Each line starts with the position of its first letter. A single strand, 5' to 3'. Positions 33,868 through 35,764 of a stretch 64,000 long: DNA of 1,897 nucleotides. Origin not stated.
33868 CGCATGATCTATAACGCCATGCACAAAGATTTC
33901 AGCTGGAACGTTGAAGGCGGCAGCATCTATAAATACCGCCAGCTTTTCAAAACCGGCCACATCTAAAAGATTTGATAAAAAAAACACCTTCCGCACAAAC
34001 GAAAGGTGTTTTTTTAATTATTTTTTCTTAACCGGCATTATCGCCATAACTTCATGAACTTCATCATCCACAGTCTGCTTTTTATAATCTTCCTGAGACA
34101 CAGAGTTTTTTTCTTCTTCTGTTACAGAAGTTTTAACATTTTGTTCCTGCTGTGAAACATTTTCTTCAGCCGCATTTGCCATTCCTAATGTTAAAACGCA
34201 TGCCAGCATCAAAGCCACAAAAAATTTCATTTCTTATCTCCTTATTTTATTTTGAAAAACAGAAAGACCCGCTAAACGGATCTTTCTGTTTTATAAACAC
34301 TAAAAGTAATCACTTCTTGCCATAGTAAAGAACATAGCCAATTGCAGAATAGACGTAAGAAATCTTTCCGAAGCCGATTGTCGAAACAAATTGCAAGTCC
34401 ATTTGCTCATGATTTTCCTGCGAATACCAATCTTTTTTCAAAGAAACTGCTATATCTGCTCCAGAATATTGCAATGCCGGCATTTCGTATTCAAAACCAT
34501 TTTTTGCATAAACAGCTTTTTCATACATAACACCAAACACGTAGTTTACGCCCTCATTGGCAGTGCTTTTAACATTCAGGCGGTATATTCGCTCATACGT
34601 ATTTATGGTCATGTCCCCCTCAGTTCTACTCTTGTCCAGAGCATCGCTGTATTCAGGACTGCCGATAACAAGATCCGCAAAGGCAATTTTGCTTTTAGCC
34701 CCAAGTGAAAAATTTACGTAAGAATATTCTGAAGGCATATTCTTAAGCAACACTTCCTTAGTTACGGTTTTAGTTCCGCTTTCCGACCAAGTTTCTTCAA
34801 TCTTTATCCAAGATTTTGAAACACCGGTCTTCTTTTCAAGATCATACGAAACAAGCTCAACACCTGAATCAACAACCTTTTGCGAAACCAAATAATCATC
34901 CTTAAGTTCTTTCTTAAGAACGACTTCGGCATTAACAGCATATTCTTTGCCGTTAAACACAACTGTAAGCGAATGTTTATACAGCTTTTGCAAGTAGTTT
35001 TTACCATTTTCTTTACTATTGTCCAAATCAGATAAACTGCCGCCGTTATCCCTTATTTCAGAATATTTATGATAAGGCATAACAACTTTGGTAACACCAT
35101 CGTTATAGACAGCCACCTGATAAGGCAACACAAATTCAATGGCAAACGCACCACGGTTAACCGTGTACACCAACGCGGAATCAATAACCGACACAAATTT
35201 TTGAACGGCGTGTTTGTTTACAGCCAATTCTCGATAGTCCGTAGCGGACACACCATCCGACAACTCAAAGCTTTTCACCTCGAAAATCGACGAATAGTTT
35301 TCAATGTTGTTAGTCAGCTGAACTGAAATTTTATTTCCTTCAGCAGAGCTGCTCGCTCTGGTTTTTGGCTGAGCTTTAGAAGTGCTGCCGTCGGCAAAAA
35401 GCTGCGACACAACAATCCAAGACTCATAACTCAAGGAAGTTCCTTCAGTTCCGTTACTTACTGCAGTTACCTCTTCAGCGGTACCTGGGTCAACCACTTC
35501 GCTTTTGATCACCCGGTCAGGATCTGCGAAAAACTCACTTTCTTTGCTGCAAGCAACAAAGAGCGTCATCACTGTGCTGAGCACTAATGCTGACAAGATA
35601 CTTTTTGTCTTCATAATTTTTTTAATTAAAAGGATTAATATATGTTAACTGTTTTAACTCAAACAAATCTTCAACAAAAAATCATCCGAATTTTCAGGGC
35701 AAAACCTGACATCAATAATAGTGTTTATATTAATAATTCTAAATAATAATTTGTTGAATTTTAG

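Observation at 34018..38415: Island of three secreted proteins including an 865-aa protein with very high Cys content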

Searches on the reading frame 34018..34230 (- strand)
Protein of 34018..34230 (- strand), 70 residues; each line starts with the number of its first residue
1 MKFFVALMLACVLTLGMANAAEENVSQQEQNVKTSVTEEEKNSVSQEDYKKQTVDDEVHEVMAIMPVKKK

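Call 3: search_protein_families(library=pfam, proteins=[window:34018-34230:-], max_evalue=0.1)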
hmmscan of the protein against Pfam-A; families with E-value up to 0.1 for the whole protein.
window:34018-34230:- (70 aa): 3 families
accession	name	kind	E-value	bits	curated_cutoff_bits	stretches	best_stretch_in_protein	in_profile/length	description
PF15240.11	Pro-rich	-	0.02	15.7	30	1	5-51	3-49/175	Proline-rich protein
PF17522.7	DUF5446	-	0.033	14.7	26.2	1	16-61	12-57/72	Family of unknown function (DUF5446)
PF20130.4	DUF6520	-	0.043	14.6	25.4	1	2-39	2-42/83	Family of unknown function (DUF6520)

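Call 4: search_protein_families(library=ncbifam, proteins=[window:34018-34230:-], max_evalue=0.1)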
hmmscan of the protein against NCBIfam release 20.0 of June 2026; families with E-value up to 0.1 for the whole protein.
window:34018-34230:- (70 aa): 7 families
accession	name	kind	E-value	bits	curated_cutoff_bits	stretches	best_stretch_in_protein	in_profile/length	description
NF038340.1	SAR2788_fam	subfamily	0.0015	18.3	50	1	2-60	6-64/177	SAR2788 family putative toxin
NF053819.1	EF0750_LPXTG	subfamily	0.0053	17.2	47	1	3-51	8-55/105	EF2685/EF0750 family sortase-dependent surface protein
NF033406.1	blaMCA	exception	0.0058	15.6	750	1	3-44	8-48/390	MCA family class C beta-lactamase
NF033939.0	DESULF_POR1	subfamily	0.028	13.1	250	1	1-50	1-50/454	outer membrane homotrimeric porin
NF053514.2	JUQZ_fam_ocin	equivalog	0.036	14.3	40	1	1-52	1-47/107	BLB8/JUQZ-1 family protein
NF053728.1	CT795_fam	subfamily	0.041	13.8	72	1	5-44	3-41/151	CT795 family Sec-dependent secreted effector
NF050019.1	HpsJ_like_C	equivalog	0.082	12.7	140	1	4-54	81-132/183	HpsJ-like protein, cyanoexosortase C-associated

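Call 53: search_protein_families(library=padloc, proteins=[window:34018-34230:-], max_evalue=0.1)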
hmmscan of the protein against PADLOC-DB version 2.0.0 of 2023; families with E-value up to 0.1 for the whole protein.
window:34018-34230:- (70 aa): 0 families

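Call 54: search_protein_families(library=phrogs, proteins=[window:34018-34230:-], max_evalue=0.1)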
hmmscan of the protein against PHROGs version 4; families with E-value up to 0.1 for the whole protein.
window:34018-34230:- (70 aa): 2 families
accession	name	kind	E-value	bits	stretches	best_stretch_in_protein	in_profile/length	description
phrog_21937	-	unknown function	0.00011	23.1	1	1-57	1-57/210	-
phrog_1938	-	unknown function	0.096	13.5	0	5-57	11-54/190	-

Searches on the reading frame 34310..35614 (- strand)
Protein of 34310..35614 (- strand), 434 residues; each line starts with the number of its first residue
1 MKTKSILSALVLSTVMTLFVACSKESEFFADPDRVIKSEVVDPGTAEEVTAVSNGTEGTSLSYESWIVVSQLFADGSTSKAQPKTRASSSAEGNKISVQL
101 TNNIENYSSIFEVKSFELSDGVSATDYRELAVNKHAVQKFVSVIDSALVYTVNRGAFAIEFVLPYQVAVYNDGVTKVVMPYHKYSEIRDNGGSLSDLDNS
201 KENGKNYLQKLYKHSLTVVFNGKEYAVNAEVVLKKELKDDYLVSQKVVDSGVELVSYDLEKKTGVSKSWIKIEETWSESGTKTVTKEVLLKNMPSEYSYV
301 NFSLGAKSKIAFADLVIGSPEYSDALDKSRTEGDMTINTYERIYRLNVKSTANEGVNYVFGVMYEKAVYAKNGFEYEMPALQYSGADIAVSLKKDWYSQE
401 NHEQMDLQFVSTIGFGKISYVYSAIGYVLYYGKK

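Call 3: search_protein_families(library=pfam, proteins=[window:34310-35614:-], max_evalue=0.1)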
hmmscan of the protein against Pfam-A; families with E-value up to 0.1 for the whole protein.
window:34310-35614:- (434 aa): 0 families

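Call 4: search_protein_families(library=ncbifam, proteins=[window:34310-35614:-], max_evalue=0.1)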
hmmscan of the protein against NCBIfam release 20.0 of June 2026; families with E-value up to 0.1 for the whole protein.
window:34310-35614:- (434 aa): 0 families

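Call 8: find_homologous_proteins(query=window:34310-35614:-, max_evalue=0.001)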
Query window:34310-35614:- (434 aa): 49 proteins with E <= 0.001 among 6519 candidates.
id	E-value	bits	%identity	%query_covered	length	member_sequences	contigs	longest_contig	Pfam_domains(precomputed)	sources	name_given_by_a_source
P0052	9.4e-275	929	99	100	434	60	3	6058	-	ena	-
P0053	1.4e-171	589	64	100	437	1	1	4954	-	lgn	-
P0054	2.2e-169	582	63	100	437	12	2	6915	-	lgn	-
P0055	1.4e-168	579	62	100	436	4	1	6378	-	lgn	-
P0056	8.0e-166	570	63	100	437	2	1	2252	-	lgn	-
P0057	1.4e-164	566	62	100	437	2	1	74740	-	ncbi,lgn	-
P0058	1.1e-163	563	61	100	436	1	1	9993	-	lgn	-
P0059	1.2e-147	510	57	100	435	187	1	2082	-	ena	-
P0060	5.1e-141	488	56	100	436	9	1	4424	-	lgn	-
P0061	2.9e-140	486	54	99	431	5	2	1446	-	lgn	-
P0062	4.8e-140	485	56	97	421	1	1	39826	-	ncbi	-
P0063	6.9e-138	478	55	99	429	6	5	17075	-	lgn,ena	-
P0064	3.5e-134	466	55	100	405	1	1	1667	-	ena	-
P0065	9.8e-134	464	54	100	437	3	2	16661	-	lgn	-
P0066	7.0e-129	448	58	91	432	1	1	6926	-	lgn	-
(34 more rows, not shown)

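Call 30: search_solved_structures(query=A2, max_evalue=10)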
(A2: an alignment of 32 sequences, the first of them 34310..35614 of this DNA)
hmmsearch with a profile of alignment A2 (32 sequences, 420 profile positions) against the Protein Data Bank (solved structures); distinct sequences matched with E-value up to 10: 0.

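Call 40: predict_structure(alignment_id=A2)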
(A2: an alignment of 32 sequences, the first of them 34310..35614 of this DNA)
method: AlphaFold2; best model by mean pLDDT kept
length: 434 residues; sequences in the alignment: 32
mean_pLDDT: 85.4   pTM: 0.51
mean pLDDT of the five models: 85.4, 85.1, 84.0, 83.8, 83.7
residues with pLDDT >= 90: 257; 70-90: 127; 50-70: 11; < 50: 39
segments of 3 or more residues with pLDDT < 50: 1-29, 82-91
pLDDT, mean of each block of 10 residues (from residue 1): 35 32 36 75 88 88 89 74 39 79 91 88 85 80 90 90 91 88 90 92 88 94 92 86 92 97 97 89 96 93 93 95 97 96 96 91 97 94 96 95 96 96 95 72
secondary structure, 60 per line:
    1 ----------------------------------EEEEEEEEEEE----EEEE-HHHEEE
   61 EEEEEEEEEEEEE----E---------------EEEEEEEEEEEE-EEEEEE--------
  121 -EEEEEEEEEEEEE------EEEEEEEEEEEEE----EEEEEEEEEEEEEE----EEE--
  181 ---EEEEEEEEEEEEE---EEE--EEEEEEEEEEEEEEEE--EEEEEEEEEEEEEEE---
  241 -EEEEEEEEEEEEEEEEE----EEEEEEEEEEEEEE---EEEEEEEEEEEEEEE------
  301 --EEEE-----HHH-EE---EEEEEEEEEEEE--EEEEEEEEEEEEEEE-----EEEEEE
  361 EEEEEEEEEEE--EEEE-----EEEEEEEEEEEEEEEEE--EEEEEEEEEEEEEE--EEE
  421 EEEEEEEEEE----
elements in order: E35-45 E50-53 E58-73 E94-105 E107-112 E122-134 E141-153 E158-171 E176-178 E184-196 E200-202 E205-220 E223-237 E242-258 E263-276 E280-294 E303-306 E321-332 E335-349 E355-371 E374-377 E383-399 E402-415 E418-430
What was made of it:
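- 34310..35614 (-): LIPO: 434-aa lipoprotein (lipobox TLFVA-C22), all-beta. AlphaFold2 pLDDT 85.4, 24 long strands, pTM 0.51 (call 40).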

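Call 42: fold_search(model_id=the predicted structure, library=pdb)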
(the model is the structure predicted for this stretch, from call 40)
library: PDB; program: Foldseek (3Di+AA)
matches with E <= 10: 994; with E <= 0.001: 1
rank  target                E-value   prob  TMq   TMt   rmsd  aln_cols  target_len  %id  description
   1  6x5w_A                3.8e-04  0.35  0.11  0.10  30.8       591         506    9  Peptide-bound structure of Marinomonas primoryensis peptide-binding domain (released 2021-09-01)
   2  6x6q_A                1.3e-03  0.23  0.10  0.09  30.8       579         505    9  Peptide-bound structure of Marinomonas primoryensis peptide-binding domain (released 2021-09-01)
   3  5k8g                  4.9e-03  0.13  0.09  0.08  31.4       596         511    8  Crystal structure of a putative peptide-binding domain of MpAFP (released 2017-09-06)
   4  7cym_B                2.3e-02  0.14  0.09  0.09  28.0       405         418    8  Crystal structure of LI-Cadherin EC1-4 (released 2021-08-18)
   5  6kaw                  3.6e-02  0.09  0.09  0.10  45.9       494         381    8  Crystal structure of CghA (released 2020-06-24)
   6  4zwj_B                4.0e-02  0.10  0.09  0.07  31.8       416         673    8  Crystal structure of rhodopsin bound to arrestin by femtosecond X-ray laser (released 2015-07-29)
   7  6kbc                  6.0e-02  0.04  0.06  0.07  45.0       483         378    9  Crystal structure of CghA with Sch210972 (released 2020-06-24)
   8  4zwj_C                6.9e-02  0.08  0.10  0.06  31.4       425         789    9  Crystal structure of rhodopsin bound to arrestin by femtosecond X-ray laser (released 2015-07-29)
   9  4zwj_A                6.9e-02  0.08  0.09  0.06  32.0       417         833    9  Crystal structure of rhodopsin bound to arrestin by femtosecond X-ray laser (released 2015-07-29)
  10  4mc7_A                6.9e-02  0.06  0.08  0.09  43.9       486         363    8  Crystal structure of a subtype N11 neuraminidase-like protein of A/flat-faced bat/Peru/033/2010 (H18N11) (released 2013-10-23)
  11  5afo_A                1.0e-01  0.05  0.08  0.10  31.7       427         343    6  Long Polar Fimbriae adhesin LpfD from the adherent invasive E. coli strain LF82 (released 2015-08-05)
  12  3wo3_B                1.3e-01  0.12  0.10  0.14  25.4       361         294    9  Crystal structure of IL-18 in complex with IL-18 receptor alpha (released 2014-12-17)
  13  6h7f_A                1.3e-01  0.07  0.10  0.07  42.2       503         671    6  Crystal structure of BauA, the Ferric preacinetobactin receptor from Acinetobacter baumannii in complex with Fe3+-Prea (released 2018-10-10)
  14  6wzn                  1.3e-01  0.04  0.08  0.08  50.0       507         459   10  Crystal Structure of a Fluorescent Single Chain Fv Chimera (released 2021-01-27)
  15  4aip_C                1.6e-01  0.08  0.12  0.08  48.1       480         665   10  The FrpB iron transporter from Neisseria meningitidis (F3-3 variant) (released 2013-01-23)
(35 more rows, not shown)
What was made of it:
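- The top-ranked, mostly non-significant LIPO hits include elongated multi-beta-sandwich adhesion proteins (call 42).
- Tried and rejected: Foldseek of the LIPO model against PDB gave one nominal hit (6x5w, E=3.8e-4) with TM-score 0.11, which I treat as uninformative (call 42).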

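Call 53: search_protein_families(library=padloc, proteins=[window:34310-35614:-], max_evalue=0.1)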
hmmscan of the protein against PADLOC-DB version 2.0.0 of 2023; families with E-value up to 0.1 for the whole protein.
window:34310-35614:- (434 aa): 0 families

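Call 54: search_protein_families(library=phrogs, proteins=[window:34310-35614:-], max_evalue=0.1)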
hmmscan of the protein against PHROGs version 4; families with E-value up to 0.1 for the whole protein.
window:34310-35614:- (434 aa): 1 family
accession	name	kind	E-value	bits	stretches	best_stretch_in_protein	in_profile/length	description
phrog_812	-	lysis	0.0088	17.2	0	85-150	25-86/102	Rz-like spanin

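Call 67: find_related_loci(query=A2, collection=viral_contigs, flank=5000)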
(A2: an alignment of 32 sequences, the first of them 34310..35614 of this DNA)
Query A2 (434 aa) in viral_contigs; peptide patterns used: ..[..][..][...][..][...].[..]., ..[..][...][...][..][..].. (x = any residue, [..] = any of these).
52 stretches matched a pattern, but none encodes a relative of the query by tblastn (E <= 1e-3).

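Call 78: find_homologous_proteins(query=A2, max_evalue=0.01)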
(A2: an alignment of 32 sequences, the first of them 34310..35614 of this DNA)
Query A2 (32 sequences) (434 aa, profile of the alignment): 50 proteins with E <= 0.01 among 8000 candidates.
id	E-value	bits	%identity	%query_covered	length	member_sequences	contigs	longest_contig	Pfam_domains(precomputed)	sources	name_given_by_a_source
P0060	9.7e-178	609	56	100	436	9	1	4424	-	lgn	-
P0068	6.6e-177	607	53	99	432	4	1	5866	-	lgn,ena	-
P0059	5.0e-176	604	57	100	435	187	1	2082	-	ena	-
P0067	4.5e-175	601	57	91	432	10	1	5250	-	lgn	-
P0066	4.5e-175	601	58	91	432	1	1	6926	-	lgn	-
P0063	6.2e-173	593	55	99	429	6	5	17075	-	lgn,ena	-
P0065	1.7e-172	592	54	100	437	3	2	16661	-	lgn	-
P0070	2.0e-172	592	56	91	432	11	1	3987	-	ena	-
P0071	5.8e-171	587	52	100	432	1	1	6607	-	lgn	-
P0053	3.0e-168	578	64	100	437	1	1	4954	-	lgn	-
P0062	4.1e-168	578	56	97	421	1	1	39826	-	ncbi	-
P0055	9.7e-168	576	62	100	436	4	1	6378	-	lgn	-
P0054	2.1e-167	575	63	100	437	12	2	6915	-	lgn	-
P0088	2.8e-167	575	37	91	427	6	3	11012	-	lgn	-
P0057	5.2e-167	574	62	100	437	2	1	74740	-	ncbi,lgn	-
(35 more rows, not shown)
